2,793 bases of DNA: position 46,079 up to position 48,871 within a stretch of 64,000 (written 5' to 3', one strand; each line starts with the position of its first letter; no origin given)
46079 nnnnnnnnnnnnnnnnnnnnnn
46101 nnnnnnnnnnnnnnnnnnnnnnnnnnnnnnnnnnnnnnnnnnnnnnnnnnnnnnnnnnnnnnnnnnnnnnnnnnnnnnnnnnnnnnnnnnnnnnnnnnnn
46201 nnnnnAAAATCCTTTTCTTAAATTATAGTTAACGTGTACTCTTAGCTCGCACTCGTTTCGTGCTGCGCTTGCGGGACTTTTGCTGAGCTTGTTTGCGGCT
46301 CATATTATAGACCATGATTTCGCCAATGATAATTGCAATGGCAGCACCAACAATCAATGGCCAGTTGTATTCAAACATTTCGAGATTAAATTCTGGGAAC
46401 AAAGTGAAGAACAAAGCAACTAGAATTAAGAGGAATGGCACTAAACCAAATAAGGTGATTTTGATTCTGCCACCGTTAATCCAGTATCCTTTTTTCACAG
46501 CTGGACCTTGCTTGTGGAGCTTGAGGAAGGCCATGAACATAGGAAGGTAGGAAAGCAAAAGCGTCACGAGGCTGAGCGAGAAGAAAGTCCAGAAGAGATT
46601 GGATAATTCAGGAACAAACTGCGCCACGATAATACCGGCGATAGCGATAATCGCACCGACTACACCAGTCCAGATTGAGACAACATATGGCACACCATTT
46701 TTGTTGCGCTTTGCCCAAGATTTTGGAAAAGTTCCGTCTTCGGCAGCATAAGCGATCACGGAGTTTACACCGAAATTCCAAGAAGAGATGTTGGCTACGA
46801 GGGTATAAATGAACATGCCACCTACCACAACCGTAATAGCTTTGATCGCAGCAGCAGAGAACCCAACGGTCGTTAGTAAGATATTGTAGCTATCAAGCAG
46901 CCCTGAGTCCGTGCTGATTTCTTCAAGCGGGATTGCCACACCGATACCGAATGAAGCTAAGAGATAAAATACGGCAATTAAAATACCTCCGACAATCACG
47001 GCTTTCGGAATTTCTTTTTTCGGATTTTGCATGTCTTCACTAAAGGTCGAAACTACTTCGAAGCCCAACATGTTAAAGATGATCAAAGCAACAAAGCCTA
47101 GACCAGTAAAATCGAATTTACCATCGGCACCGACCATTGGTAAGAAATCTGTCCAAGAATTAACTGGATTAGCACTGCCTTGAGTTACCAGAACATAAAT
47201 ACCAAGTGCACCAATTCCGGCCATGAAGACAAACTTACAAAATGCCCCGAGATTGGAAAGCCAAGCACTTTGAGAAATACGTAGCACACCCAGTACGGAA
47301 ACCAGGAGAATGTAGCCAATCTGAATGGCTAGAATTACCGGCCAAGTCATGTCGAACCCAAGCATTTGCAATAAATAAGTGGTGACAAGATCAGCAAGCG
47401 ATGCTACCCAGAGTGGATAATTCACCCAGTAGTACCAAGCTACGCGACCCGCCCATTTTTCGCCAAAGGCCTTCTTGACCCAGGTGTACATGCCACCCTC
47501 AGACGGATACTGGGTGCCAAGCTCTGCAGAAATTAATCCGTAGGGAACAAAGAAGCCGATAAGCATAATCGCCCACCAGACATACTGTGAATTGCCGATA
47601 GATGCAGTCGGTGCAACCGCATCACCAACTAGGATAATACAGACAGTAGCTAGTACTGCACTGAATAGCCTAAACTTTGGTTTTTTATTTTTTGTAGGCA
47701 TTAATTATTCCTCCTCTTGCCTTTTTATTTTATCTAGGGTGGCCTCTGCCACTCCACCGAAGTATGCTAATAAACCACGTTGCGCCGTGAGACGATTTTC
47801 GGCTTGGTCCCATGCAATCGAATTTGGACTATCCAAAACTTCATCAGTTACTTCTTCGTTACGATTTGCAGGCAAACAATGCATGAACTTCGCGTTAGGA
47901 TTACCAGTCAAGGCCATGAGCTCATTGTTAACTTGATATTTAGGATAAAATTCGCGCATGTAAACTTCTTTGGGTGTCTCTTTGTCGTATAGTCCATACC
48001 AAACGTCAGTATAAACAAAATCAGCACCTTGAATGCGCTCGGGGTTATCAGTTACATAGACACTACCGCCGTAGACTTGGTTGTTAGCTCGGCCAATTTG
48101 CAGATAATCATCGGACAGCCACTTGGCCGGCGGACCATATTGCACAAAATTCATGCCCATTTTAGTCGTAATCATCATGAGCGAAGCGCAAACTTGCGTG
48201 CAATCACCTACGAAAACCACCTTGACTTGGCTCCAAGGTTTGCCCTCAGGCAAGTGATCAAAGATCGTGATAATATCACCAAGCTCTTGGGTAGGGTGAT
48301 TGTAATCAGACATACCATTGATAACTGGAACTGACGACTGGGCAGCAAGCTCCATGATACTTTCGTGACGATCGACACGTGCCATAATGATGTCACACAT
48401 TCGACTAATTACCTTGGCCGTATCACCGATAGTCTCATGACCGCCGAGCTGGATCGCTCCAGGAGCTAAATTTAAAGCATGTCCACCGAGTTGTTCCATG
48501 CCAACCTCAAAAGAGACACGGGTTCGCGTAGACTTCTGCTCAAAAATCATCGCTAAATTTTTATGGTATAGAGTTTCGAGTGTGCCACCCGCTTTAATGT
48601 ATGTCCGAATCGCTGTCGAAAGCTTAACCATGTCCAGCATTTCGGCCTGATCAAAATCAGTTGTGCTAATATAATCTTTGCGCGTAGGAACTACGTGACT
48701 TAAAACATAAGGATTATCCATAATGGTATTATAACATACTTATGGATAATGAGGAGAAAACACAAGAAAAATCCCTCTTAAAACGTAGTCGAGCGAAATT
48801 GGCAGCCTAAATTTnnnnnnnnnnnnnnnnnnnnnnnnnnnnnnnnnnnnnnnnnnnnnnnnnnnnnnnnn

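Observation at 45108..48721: Agmatine deiminase operon (ptcA-aguD-aguA) in a CPR genome, without carbamate kinase and running into gpmI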

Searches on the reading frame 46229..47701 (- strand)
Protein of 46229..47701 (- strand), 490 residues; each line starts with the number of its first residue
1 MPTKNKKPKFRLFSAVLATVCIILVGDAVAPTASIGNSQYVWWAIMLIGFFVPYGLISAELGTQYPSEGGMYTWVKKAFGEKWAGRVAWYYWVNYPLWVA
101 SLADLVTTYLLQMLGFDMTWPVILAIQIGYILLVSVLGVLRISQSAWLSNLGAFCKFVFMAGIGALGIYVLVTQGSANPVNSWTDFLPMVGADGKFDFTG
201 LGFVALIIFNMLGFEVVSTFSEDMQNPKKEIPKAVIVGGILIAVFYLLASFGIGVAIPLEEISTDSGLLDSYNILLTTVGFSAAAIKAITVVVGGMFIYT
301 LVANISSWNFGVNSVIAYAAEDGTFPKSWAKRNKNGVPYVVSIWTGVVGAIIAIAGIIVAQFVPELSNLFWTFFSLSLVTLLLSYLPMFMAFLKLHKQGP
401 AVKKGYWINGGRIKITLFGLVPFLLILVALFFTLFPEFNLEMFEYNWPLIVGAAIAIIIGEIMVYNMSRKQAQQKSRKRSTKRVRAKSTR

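Call 3: search_protein_families(library=ncbifam, proteins=[window:46229-47701:-])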
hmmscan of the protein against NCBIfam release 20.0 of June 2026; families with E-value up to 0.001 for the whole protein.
window:46229-47701:- (490 aa): 21 families
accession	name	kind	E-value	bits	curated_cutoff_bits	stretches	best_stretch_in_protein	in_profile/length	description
NF040513.1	antiport_TyrP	equivalog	2.1e-40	138.8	630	1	9-469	4-460/465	tyrosine-tyramine antiporter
NF053662.1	Glu_GABA_anti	equivalog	1.3e-37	129.9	640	1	30-482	22-459/468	glutamate/gamma-aminobutyrate antiporter GadC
TIGR03813.2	Gln_GABA_anti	equivalog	1.8e-37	129.4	650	1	19-475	13-465/479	glutamine/gamma-aminobutyrate antiporter GadC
TIGR00910.1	2A0307_GadC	equivalog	1.8e-28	99.4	673.5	1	29-473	31-472/511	glutamate/gamma-aminobutyrate antiporter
NF011775.0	PRK15238.1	equivalog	3.4e-22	78.9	400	1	9-475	8-498/500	glutamate/gamma-aminobutyrate family transporter YjeM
TIGR00909.1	2A0306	subfamily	1.8e-20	73.3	556.8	1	43-413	42-391/429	amino acid transporter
TIGR00905.1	2A0302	subfamily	9.7e-15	54.3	409.05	1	29-427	34-407/473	basic amino acid/polyamine antiporter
NF008245.0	PRK11021.1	equivalog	2.6e-13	49.8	284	1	33-372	34-347/419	L-methionine/branched-chain amino acid transporter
NF007938.0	PRK10655.1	equivalog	5.7e-13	48.9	409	1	21-398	20-376/438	putrescine-ornithine antiporter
NF053761.1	BrChAATpBcaP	equivalog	1.9e-12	47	690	1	15-472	36-456/460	branched-chain amino acid transporter BcaP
NF007929.0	PRK10644.1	equivalog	3e-12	46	574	1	31-398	34-378/445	arginine/agmatine antiporter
NF008094.0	PRK10836.1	subfamily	6.7e-12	44.9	735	1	28-460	36-460/489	amino acid permease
TIGR00906.1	2A0303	subfamily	2.7e-11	42.6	681.7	1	55-355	82-398/602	cationic amino acid transport permease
TIGR00913.1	2A0310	subfamily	1.3e-10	40.7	578.7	1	58-443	56-444/480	amino acid permease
TIGR04299.1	antiport_PotE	equivalog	1.8e-10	40.6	560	1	22-398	19-374/430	putrescine-ornithine antiporter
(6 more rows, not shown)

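Call 4: search_protein_families(library=pfam, proteins=[window:46229-47701:-])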
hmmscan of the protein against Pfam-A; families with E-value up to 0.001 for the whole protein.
window:46229-47701:- (490 aa): 2 families
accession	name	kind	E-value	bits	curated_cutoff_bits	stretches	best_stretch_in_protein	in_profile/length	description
PF13520.12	AA_permease_2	-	5.9e-49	167.6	27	1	12-441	3-412/427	Amino acid permease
PF00324.27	AA_permease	-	7.6e-23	81.4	24.6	1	35-437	26-427/470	Amino acid permease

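Call 36: search_solved_structures(query=window:46229-47701:-)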
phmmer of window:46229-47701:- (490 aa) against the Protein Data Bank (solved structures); distinct sequences matched with E-value up to 0.001: 20.
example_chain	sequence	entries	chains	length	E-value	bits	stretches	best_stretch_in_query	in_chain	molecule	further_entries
4dji_A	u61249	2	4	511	2.1e-21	79.3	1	30-443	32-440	Probable glutamate/gamma-aminobutyrate antiporter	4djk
5oqt_A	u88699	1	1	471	7.2e-11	44.6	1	15-383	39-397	Amino acid transporter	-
6f34_A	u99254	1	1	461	1.4e-10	43.6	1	15-383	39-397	Amino acid transporter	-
9eyd_A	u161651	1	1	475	2.8e-09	39.3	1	26-414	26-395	Lysine-specific permease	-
3lrb_A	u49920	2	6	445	1.3e-08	37.1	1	30-395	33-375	Arginine/agmatine antiporter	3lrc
5j4i_A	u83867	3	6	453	1.4e-08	37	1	30-395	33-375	Arginine/agmatine antiporter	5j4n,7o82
3ob6_A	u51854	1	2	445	1.5e-08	36.9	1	30-395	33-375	AdiC arginine:agmatine antiporter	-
7ccs_B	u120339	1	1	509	3.2e-08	35.8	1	28-382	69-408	Consensus mutated Anionic Amino Acid Transporter Light Chain, Xc- System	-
3ncy_A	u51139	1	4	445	5.3e-08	35.1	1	32-395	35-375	AdiC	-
3l1l_A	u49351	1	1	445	8.6e-08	34.4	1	30-395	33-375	Arginine/agmatine antiporter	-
9hjk_A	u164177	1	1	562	2.2e-07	33.1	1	57-388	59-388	Cationic amino acid transporter 4, vacuolar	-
9sqh_A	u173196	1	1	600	2.6e-07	32.8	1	57-388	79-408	Cationic amino acid transporter 4, vacuolar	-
7epz_B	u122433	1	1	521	2.7e-07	32.8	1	27-276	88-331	Cystine/glutamate transporter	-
7p9u_B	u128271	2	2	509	3e-07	32.6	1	27-276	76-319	Cystine/glutamate transporter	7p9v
9uat_A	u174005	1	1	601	2e-06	29.9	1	51-356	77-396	High affinity cationic amino acid transporter 1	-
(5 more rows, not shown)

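Call 37: search_dna_similar(query=window:46229-47701:-, collection=plasmids, mode=protein, max_rows=15)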
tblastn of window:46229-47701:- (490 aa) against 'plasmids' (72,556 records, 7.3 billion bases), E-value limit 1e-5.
Records with a match: 395; places in all: 477; records where one place covers at least 80% of the query: 24.
Best place of each record, by identity: <60% 395.
By first word of the organism name: Bacillus 66; Sinorhizobium 53; Rhizobium 52; Ligilactobacillus 32; Escherichia 25; Enterococcus 14; Vibrio 14; Halobacterium 13; Streptomyces 12; Staphylococcus 9; and 59 more.
By predicted mobility (MOB-suite, as given by PLSDB): non-mobilizable 242; conjugative 109; mobilizable 44.
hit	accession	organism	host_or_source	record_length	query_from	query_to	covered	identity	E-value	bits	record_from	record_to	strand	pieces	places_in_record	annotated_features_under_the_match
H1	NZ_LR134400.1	Listeria monocytogenes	Homo sapiens,Vein blood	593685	5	436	88%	46.7%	9e-102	341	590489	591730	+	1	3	amino acid permease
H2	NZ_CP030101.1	Listeria monocytogenes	Environment,water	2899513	5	436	88%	46.4%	2e-101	340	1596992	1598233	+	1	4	none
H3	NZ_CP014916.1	Secundilactobacillus paracollinoides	cell culture,brewery environment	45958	4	436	88%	44.1%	1e-88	303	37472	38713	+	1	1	APC family permease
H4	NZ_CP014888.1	Loigolactobacillus backii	cell culture,brewery environment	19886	4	436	88%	43.9%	2e-88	303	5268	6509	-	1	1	APC family permease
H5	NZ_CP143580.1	Enterococcus faecalis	Homo sapiens,bacterial isolate,sonicate ...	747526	7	483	97%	39.2%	3e-83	288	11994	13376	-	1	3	APC family permease | aguA: agmatine deiminase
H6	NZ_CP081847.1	Enterococcus raffinosus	Homo sapiens,feces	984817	10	449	90%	40.7%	1e-83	289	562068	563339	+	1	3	APC family permease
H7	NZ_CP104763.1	Enterococcus raffinosus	-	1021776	10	449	90%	40.7%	1e-83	289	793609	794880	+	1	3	record has no annotation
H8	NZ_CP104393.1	Enterococcus raffinosus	fermented food (Meju)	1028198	10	449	90%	40.7%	1e-83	289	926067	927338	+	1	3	record has no annotation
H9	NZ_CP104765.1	Enterococcus raffinosus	Homo sapiens,urine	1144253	10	449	90%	40.7%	1e-82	286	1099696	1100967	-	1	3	record has no annotation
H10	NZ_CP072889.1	Enterococcus raffinosus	stream/river surface water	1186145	10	449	90%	40.7%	1e-82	286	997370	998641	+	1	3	record has no annotation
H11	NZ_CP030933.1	Enterococcus gilvus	cow,milk,milk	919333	10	449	90%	40.3%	1e-82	286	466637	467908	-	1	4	APC family permease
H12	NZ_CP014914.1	Secundilactobacillus paracollinoides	cell culture,beer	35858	4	332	67%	45.6%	3e-80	279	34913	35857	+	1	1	none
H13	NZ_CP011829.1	Enterococcus faecium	Homo sapiens,wohle organism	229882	3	338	69%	43.9%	4e-80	279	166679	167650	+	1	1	none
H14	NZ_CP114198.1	Vibrio parahaemolyticus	Penaeus vannamei,cell culture,Shrimp ...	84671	3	490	100%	30.1%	1e-43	172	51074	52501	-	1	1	APC family permease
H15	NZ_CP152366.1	Vibrio parahaemolyticus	-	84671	3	490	100%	30.1%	1e-43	172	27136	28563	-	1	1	APC family permease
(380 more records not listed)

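Call 38: get_annotated_region(hit=H5, flank=5000)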
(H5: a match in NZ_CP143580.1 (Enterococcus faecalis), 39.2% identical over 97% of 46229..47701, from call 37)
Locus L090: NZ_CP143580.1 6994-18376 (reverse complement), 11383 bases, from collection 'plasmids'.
description: Enterococcus faecalis strain IDRL-9065 plasmid unnamed1, complete sequence
organism: Enterococcus faecalis (NCBI taxid 1351)
taxonomy: Bacteria; Bacillota; Bacilli; Lactobacillales; Enterococcaceae; Enterococcus; Enterococcus faecalis
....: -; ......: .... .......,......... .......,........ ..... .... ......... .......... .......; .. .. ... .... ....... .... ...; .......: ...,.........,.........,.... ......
typing (MOB-suite, as given by PLSDB): conjugative; relaxase MOBP; mating-pair formation MPF_T
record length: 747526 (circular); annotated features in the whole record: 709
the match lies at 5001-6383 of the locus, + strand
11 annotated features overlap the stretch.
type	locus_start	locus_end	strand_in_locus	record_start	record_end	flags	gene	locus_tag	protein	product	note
CDS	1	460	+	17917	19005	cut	-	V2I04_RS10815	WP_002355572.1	diacylglycerol kinase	-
CDS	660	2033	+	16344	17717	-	rlmD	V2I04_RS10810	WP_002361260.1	23S rRNA (uracil(1939)-C(5))-methyltransferase RlmD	-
CDS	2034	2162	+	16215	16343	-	-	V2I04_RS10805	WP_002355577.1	hypothetical protein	-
CDS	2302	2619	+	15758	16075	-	-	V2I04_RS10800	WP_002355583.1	thioredoxin family protein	-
CDS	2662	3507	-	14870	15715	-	-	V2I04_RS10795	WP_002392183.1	helix-turn-helix transcriptional regulator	GO:0006355 - regulation of DNA-templated transcription [Evidence IEA]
CDS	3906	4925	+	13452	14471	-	ptcA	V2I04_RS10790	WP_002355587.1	putrescine carbamoyltransferase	GO:0009445 - putrescine metabolic process [Evidence IEA]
CDS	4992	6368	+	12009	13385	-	-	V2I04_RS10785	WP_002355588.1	APC family permease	-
CDS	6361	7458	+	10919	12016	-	aguA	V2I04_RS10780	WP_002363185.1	agmatine deiminase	GO:0009446 - putrescine biosynthetic process [Evidence IEA]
CDS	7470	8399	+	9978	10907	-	arcC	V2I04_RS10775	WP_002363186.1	carbamate kinase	GO:0006520 - amino acid metabolic process [Evidence IEA]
CDS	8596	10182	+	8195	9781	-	-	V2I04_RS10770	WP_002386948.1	amidase family protein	-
CDS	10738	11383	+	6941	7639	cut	pnuC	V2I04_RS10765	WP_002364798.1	nicotinamide riboside transporter PnuC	GO:0015890 - nicotinamide mononucleotide transport [Evidence IEA]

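Call 39: get_annotated_region(hit=H1, flank=5000)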
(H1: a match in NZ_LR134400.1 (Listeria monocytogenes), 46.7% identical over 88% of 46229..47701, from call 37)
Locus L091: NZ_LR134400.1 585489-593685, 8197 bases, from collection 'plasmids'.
description: Listeria monocytogenes strain NCTC7974 plasmid 3, complete sequence
organism: Listeria monocytogenes (NCBI taxid 1639)
taxonomy: Bacteria; Bacillota; Bacilli; Bacillales; Listeriaceae; Listeria; Listeria monocytogenes
host: -; source: Homo sapiens,Vein blood; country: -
typing (MOB-suite, as given by PLSDB): non-mobilizable
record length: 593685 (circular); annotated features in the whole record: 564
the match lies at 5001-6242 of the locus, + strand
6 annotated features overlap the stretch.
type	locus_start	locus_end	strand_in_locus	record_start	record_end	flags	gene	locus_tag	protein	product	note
CDS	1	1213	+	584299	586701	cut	-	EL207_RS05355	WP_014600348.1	glycoside hydrolase family 9 protein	-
CDS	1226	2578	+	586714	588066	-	-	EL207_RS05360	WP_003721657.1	PTS sugar transporter subunit IIC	GO:0009401 - phosphoenolpyruvate-dependent sugar phosphotransferase system [Evidence IEA]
CDS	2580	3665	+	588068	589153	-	-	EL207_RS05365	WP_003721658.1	SIS domain-containing protein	-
CDS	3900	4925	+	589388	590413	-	ptcA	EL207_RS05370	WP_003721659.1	putrescine carbamoyltransferase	GO:0009445 - putrescine metabolic process [Evidence IEA]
CDS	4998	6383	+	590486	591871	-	-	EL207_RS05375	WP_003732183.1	amino acid permease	GO:0055085 - transmembrane transport [Evidence IEA]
CDS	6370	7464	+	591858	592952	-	aguA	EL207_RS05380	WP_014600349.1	agmatine deiminase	GO:0009446 - putrescine biosynthetic process [Evidence IEA]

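Call 40: get_annotated_region(hit=H3, flank=5000)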
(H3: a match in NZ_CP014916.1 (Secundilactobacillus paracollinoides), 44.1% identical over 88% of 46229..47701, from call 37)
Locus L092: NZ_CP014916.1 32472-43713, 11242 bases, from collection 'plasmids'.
description: Secundilactobacillus paracollinoides strain TMW 1.1994 plasmid pL11994-1, complete sequence
organism: Secundilactobacillus paracollinoides (NCBI taxid 240427)
taxonomy: Bacteria; Bacillota; Bacilli; Lactobacillales; Lactobacillaceae; Secundilactobacillus; Secundilactobacillus paracollinoides
host: -; source: cell culture,brewery environment; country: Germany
typing (MOB-suite, as given by PLSDB): mobilizable; replicon rep_cluster_707; relaxase MOBP,MOBQ
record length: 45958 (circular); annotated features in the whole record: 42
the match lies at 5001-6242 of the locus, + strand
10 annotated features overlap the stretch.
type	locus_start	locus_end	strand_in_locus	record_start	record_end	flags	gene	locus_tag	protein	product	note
CDS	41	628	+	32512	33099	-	-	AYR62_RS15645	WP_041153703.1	site-specific integrase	-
CDS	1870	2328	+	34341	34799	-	-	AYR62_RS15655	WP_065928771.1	phage terminase small subunit P27 family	-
CDS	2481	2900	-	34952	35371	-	-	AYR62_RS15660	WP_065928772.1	hypothetical protein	-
CDS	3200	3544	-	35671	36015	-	-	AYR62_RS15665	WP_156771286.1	hypothetical protein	-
CDS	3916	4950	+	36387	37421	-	ptcA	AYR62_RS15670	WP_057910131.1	putrescine carbamoyltransferase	GO:0009445 - putrescine metabolic process [Evidence IEA]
CDS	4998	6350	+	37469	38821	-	-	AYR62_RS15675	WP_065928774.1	APC family permease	-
CDS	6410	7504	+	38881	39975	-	aguA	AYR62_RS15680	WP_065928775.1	agmatine deiminase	GO:0009446 - putrescine biosynthetic process [Evidence IEA]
CDS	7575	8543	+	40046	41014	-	arcC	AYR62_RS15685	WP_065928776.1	carbamate kinase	GO:0006520 - amino acid metabolic process [Evidence IEA]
CDS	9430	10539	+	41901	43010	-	aguA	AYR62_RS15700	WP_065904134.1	agmatine deiminase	GO:0009446 - putrescine biosynthetic process [Evidence IEA]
CDS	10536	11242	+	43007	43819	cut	-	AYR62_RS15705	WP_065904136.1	MurR/RpiR family transcriptional regulator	GO:0006355 - regulation of DNA-templated transcription [Evidence IEA]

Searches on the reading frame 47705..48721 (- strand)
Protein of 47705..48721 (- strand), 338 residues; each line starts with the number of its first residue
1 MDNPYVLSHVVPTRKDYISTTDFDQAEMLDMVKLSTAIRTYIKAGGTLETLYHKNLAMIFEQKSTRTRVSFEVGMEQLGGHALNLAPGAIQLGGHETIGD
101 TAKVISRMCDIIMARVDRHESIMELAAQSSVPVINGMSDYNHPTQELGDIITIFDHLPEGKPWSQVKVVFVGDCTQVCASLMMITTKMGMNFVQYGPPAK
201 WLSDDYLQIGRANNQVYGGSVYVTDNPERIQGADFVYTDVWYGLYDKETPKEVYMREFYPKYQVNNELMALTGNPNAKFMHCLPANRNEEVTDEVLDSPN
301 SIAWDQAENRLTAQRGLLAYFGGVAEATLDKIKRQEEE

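Call 3: search_protein_families(library=ncbifam, proteins=[window:47705-48721:-])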
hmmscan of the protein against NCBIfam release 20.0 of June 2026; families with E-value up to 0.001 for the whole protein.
window:47705-48721:- (338 aa): 16 families
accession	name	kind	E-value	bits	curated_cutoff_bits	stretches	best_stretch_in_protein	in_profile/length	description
TIGR04384.1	putr_carbamoyl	exception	1.4e-144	481.3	500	1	16-331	1-316/330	putrescine carbamoyltransferase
TIGR00658.1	orni_carb_tr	equivalog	5.2e-96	321.4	280.85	1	15-319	1-300/304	ornithine carbamoyltransferase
NF001986.0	PRK00779.1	subfamily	1.2e-94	316.9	306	1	14-320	5-302/307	ornithine carbamoyltransferase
NF011380.0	PRK14805.1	equivalog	1.7e-73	247.4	421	1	15-319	2-297/302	ornithine carbamoyltransferase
NF003286.0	PRK04284.1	subfamily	9.3e-65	218.9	515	1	15-313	7-321/332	ornithine carbamoyltransferase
NF009213.0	PRK12562.1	subfamily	6.4e-59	200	559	1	14-289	6-281/334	ornithine carbamoyltransferase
NF002470.0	PRK01713.1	equivalog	7.2e-57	193.3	545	1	18-313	11-324/334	ornithine carbamoyltransferase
NF011379.0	PRK14804.1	equivalog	1.2e-51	175.7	373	1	15-317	7-304/311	ornithine carbamoyltransferase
NF003384.0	PRK04523.1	equivalog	1e-47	162.9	288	1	15-321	4-332/336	N-acetylornithine carbamoyltransferase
NF002032.1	PRK00856.1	equivalog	5.7e-39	134.1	263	1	16-319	2-294/297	aspartate carbamoyltransferase catalytic subunit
TIGR00670.1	asp_carb_tr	equivalog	1e-38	133.2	236.95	1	16-321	2-302/304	aspartate carbamoyltransferase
NF006046.0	PRK08192.1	equivalog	1.5e-26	93.5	512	1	17-331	9-325/339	aspartate carbamoyltransferase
NF008853.0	PRK11891.1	equivalog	4.5e-19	68.4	560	1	18-324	92-400/430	aspartate carbamoyltransferase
NF005538.0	PRK07200.1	equivalog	6.3e-19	68.2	453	1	14-289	21-337/396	knotted carbamoyltransferase YgeW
NF010387.0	PRK13814.1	equivalog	3.9e-18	65.4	660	1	47-318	39-299/310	aspartate carbamoyltransferase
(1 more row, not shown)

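Call 4: search_protein_families(library=pfam, proteins=[window:47705-48721:-])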
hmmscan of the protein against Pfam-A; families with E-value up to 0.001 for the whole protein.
window:47705-48721:- (338 aa): 2 families
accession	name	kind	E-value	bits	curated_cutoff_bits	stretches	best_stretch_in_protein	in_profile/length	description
PF00185.30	OTCace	-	7.2e-44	150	29.4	1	165-320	2-156/157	Aspartate/ornithine carbamoyltransferase, Asp/Orn binding domain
PF02729.26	OTCace_N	-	4.3e-43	147.4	29.9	1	15-153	1-146/148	Aspartate/ornithine carbamoyltransferase, carbamoyl-P binding domain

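Call 6: search_solved_structures(query=window:47705-48721:-, show_alignments=2)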
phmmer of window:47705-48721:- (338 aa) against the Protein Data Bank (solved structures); distinct sequences matched with E-value up to 0.001: 88 (the best 60 are shown).
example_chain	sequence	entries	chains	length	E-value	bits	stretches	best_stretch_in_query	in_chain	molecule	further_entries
3txx_A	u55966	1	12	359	8.7e-119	399.9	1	14-334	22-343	Putrescine carbamoyltransferase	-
4a8h_A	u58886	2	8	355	1.6e-118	399.1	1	14-334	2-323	PUTRESCINE CARBAMOYLTRANSFERASE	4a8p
4a8t_A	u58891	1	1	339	1.9e-118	398.8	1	13-323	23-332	PUTRESCINE CARBAMOYLTRANSFERASE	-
4am8_A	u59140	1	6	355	1.5e-117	395.9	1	14-334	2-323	PUTRESCINE CARBAMOYLTRANSFERASE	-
1pvv_A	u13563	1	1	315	2.8e-70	240.5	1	15-323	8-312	Ornithine carbamoyltransferase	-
1a1s_A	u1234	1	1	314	2.9e-70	240.5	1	15-323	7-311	ORNITHINE CARBAMOYLTRANSFERASE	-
4ep1_A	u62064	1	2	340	2e-63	218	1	14-324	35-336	Ornithine carbamoyltransferase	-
4nf2_A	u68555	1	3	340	2.6e-62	214.3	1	14-324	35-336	Ornithine carbamoyltransferase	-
1vlv_A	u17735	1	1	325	5.9e-61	209.9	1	17-313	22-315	Ornithine carbamoyltransferase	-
8qeu_A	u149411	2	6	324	1e-60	209.1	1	14-321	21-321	Ornithine transcarbamylase, chloroplastic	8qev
4oh7_A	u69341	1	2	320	2e-60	208.2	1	20-320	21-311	Ornithine carbamoyltransferase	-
3upd_A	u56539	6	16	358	7.8e-57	196.3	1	14-292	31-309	Ornithine carbamoyltransferase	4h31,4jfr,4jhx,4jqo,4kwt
1akm_A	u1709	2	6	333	5.3e-56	193.6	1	15-315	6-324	ORNITHINE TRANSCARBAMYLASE | ORNITHINE TRANSCARBAMOYLASE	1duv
2otc_A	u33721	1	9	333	2.6e-55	191.3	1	15-315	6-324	ORNITHINE CARBAMOYLTRANSFERASE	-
7tmd_A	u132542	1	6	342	6.2e-55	190.1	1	14-292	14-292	Ornithine carbamoyltransferase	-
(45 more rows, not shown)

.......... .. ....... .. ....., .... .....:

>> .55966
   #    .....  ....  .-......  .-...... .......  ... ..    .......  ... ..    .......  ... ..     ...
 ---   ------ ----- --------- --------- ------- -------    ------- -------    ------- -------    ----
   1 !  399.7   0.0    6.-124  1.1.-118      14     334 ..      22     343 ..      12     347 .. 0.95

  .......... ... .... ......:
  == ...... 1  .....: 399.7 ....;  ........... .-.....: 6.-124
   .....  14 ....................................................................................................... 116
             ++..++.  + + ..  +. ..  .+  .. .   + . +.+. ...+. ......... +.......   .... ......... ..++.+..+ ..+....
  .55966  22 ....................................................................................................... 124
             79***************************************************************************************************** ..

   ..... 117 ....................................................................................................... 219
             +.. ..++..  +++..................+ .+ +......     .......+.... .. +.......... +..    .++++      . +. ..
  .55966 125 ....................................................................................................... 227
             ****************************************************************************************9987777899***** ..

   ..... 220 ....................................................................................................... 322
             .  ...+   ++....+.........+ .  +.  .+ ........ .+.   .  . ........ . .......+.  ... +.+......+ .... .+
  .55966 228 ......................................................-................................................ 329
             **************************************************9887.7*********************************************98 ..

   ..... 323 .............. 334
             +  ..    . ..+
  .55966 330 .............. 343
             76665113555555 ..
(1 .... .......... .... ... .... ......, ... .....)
